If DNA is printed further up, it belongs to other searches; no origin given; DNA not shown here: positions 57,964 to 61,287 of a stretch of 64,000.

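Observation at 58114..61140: Two complete PilB/GspE secretion-ATPase modules are fused in a single 1008-aa polypeptide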

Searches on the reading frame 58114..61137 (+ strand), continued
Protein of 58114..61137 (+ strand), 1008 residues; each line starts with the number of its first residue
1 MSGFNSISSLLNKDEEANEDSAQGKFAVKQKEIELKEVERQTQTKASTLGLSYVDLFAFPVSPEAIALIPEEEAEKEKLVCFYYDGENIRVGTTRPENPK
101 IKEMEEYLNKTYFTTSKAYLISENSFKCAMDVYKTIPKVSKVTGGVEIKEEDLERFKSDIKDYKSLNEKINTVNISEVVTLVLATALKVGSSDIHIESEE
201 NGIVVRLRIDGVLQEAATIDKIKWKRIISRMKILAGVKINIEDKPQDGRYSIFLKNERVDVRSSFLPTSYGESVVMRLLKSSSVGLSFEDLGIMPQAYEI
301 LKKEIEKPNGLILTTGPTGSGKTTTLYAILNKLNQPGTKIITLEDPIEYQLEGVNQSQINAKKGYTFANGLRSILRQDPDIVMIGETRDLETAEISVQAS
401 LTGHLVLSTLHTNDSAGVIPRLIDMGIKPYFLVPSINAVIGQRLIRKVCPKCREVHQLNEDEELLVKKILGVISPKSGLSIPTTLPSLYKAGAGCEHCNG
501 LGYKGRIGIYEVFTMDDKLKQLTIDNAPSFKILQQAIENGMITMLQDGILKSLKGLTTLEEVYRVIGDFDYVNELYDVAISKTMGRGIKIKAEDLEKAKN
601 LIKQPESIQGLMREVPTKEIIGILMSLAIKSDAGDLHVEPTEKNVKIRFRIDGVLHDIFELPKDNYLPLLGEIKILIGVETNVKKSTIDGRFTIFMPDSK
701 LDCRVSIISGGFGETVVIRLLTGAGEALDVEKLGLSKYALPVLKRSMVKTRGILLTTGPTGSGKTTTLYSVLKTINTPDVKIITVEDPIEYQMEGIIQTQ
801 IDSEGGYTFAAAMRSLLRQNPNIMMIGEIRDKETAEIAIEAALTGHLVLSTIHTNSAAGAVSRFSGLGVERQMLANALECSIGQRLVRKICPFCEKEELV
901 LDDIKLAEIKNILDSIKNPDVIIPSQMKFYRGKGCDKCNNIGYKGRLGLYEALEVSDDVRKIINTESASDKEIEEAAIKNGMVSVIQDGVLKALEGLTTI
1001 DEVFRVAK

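Call 27: list_cluster_members(proteins=[P0121, P0122, P0123, P0124, P0125, P0126, P0127, P0128, P0130, P0137])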
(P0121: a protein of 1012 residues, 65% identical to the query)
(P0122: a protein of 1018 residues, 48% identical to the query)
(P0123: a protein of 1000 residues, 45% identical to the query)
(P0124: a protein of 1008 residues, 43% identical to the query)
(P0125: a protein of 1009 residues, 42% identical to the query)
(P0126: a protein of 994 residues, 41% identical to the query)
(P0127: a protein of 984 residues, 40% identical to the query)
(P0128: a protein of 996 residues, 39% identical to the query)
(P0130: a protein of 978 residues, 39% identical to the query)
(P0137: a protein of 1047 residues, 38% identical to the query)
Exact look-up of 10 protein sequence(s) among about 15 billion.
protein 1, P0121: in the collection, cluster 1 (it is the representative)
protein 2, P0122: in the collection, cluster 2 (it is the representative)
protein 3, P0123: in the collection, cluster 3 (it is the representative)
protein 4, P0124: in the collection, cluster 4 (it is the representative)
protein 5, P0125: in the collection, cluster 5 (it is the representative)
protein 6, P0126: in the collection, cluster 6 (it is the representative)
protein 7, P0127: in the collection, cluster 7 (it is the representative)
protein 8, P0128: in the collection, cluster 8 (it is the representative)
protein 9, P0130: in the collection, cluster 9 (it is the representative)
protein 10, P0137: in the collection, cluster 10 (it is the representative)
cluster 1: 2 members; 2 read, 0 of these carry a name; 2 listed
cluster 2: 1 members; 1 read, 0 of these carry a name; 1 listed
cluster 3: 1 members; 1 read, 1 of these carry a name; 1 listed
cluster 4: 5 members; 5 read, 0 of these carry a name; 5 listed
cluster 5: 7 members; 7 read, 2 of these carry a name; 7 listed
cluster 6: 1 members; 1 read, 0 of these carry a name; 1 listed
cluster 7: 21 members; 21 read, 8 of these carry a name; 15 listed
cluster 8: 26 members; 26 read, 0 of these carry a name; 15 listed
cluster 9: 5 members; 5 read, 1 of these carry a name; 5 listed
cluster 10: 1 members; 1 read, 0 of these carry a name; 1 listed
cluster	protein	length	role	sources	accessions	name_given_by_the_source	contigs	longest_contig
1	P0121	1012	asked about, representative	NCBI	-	-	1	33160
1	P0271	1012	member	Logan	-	-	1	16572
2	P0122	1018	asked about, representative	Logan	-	-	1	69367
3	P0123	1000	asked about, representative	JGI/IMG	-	type II secretory ATPase GspE/PulE/Tfp pilus assembly ATPase PilB-like protein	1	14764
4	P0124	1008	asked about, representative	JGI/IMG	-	-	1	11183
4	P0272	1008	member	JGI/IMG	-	-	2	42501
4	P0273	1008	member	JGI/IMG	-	-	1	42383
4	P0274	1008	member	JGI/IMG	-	-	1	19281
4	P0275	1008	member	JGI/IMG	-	-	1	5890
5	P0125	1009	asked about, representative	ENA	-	-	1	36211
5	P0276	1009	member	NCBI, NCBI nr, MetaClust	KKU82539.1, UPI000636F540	MAG: General secretory pathway protein E [Parcubacteria group bacterium GW2011_GWA2_47_8] | status=active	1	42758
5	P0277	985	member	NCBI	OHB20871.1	MAG: hypothetical protein A2666_04455, partial [Parcubacteria group bacterium ...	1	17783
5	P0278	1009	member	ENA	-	-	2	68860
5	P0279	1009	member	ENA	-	-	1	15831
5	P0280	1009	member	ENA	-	-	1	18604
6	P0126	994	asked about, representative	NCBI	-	-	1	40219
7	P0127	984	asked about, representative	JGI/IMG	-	type II secretory ATPase GspE/PulE/Tfp pilus assembly ATPase PilB-like protein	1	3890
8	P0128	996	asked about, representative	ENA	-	-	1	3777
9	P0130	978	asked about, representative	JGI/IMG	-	-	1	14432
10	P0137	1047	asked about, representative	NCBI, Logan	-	-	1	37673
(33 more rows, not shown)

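Call 34: find_encoding_contigs(protein=P0276, flank=10000, max_places=2)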
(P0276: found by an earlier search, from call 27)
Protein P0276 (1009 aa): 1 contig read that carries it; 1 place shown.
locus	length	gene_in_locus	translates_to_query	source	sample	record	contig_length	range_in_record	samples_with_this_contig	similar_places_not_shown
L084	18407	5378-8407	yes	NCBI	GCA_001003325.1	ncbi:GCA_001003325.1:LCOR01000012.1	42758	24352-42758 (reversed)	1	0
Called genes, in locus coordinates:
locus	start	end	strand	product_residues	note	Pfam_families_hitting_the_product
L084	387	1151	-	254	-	PF12704:MacB_PCD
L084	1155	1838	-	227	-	PF00005:ABC_tran, PF02463:SMC_N (faint), PF13304:AAA_21 (faint)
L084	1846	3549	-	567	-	PF25973:BSH_CzcB (faint), PF25984:BSH_YknX (faint)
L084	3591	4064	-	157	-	PF02367:TsaE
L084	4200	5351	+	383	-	PF01368:DHH (weak)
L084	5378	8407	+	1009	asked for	PF00437:T2SSE, PF03215:Rad17 (faint), PF25199:nSTAND_NTPase5 (faint), PF00004:AAA (faint), PF00005:ABC_tran (faint), PF12775:AAA_7 (faint), PF13173:AAA_14 (faint), PF00437:T2SSE, +5 more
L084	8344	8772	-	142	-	-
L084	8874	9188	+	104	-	-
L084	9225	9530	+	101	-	PF21956:DUF6922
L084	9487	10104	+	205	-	PF08843:AbiEii (weak)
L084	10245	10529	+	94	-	-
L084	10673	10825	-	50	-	-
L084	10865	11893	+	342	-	PF05496:RuvB_N, PF00004:AAA, PF07728:AAA_5, PF17864:AAA_lid_4, PF05491:WHD_RuvB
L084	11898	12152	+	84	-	-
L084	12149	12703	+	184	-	PF03703:bPH_2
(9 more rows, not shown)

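Call 35: find_encoding_contigs(protein=P0129, flank=10000, max_places=2)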
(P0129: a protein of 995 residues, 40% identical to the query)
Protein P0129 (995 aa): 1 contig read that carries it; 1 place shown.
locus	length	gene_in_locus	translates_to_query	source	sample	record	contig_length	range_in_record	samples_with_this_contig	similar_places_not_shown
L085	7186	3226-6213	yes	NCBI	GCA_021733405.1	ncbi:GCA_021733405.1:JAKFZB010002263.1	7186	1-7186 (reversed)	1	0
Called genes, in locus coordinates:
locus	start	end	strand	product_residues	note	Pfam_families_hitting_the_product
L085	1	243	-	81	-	?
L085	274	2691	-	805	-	PF02739:5_3_exonuc_N, PF01367:5_3_exonuc, PF00476:DNA_pol_A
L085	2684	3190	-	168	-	PF02367:TsaE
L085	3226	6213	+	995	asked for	PF00437:T2SSE, PF20720:nSTAND3 (faint), PF02399:Herpes_ori_bp (faint), PF25199:nSTAND_NTPase5 (faint), PF02492:cobW (faint), PF13173:AAA_14 (faint), PF13401:AAA_22 (faint), PF00437:T2SSE, +1 more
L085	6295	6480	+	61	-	-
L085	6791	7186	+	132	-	?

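Call 36: list_cluster_members(proteins=[P0136, P0149, P0142, P0141, P0147, P0143, P0134, P0140, P0122, P0126])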
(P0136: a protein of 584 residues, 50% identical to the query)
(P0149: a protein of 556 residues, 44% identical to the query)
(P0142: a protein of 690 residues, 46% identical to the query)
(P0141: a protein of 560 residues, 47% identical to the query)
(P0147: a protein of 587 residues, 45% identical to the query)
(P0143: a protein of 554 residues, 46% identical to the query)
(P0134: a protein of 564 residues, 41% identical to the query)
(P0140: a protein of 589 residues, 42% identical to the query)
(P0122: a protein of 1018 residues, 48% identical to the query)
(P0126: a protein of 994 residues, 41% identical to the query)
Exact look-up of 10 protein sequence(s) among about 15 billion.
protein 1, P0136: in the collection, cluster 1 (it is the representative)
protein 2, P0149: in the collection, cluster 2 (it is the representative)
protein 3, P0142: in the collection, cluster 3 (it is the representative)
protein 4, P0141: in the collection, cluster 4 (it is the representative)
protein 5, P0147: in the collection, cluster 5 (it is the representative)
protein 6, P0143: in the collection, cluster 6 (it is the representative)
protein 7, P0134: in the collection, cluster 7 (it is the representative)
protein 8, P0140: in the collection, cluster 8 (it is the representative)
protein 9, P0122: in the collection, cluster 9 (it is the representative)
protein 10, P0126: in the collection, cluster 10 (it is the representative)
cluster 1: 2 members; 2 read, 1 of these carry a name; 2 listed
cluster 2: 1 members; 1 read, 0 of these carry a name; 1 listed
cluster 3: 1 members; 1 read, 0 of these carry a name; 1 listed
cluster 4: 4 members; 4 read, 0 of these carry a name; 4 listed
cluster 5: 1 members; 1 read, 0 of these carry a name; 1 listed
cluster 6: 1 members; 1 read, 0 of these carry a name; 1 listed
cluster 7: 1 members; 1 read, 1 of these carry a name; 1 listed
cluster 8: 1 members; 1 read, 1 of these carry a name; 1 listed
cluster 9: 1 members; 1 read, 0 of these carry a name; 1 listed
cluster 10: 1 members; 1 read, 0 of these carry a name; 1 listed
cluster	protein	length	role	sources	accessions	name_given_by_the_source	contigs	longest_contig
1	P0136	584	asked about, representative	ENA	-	-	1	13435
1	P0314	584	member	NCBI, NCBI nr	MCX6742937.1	MAG: GspE/PulE family protein [Candidatus Parcubacteria bacterium] | GspE/PulE family protein [Candidatus Parcubacteria bacterium]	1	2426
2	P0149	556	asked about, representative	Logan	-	-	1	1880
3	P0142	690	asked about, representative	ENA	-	-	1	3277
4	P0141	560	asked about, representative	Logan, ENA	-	-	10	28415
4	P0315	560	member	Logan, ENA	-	-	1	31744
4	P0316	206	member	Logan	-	-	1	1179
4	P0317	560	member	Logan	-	-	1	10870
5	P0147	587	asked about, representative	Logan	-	-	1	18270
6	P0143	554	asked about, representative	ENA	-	-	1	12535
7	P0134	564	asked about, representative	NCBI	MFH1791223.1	MAG: GspE/PulE family protein [Candidatus Omnitrophota bacterium]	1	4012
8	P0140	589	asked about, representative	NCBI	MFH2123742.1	MAG: GspE/PulE family protein [Pseudomonadota bacterium]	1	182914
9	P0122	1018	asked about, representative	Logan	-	-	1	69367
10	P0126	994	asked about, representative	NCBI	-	-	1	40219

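Call 37: find_encoding_contigs(protein=P0141, flank=10000, max_places=2)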
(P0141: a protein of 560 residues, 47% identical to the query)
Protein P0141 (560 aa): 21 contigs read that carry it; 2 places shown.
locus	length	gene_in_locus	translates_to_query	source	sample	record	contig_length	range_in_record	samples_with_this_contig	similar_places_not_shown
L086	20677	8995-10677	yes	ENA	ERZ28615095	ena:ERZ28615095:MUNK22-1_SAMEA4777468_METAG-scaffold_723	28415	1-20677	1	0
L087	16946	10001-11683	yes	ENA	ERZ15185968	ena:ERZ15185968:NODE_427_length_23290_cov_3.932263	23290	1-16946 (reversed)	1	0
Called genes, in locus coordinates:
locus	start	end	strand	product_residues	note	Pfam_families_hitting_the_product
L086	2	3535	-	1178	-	?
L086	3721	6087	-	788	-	PF13620:CarboxypepD_reg (weak)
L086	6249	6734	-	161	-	PF02367:TsaE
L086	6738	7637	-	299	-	PF02673:BacA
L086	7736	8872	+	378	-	PF01368:DHH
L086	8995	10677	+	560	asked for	PF05157:MshEN, PF00437:T2SSE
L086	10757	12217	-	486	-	PF00515:TPR_1 (faint), PF07719:TPR_2 (faint), PF13181:TPR_8 (faint), PF23914:TPR_CcmH_CycH, PF13432:TPR_16, PF13424:TPR_12 (weak), PF12895:ANAPC3, PF13432:TPR_16 (weak), +5 more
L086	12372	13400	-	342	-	PF00814:TsaD, PF22521:HypF_C_2 (weak)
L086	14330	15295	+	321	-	PF01699:Na_Ca_ex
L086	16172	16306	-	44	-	PF01527:HTH_Tnp_1 (faint)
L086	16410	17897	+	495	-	PF01408:GFO_IDH_MocA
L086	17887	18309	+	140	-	PF00293:NUDIX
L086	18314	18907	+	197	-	PF02223:Thymidylate_kin (faint)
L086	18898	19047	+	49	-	-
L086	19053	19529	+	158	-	PF00383:dCMP_cyt_deam_1, PF14437:MafB19-deam, PF14439:Bd3614-deam (weak)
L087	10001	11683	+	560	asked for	PF05157:MshEN, PF00437:T2SSE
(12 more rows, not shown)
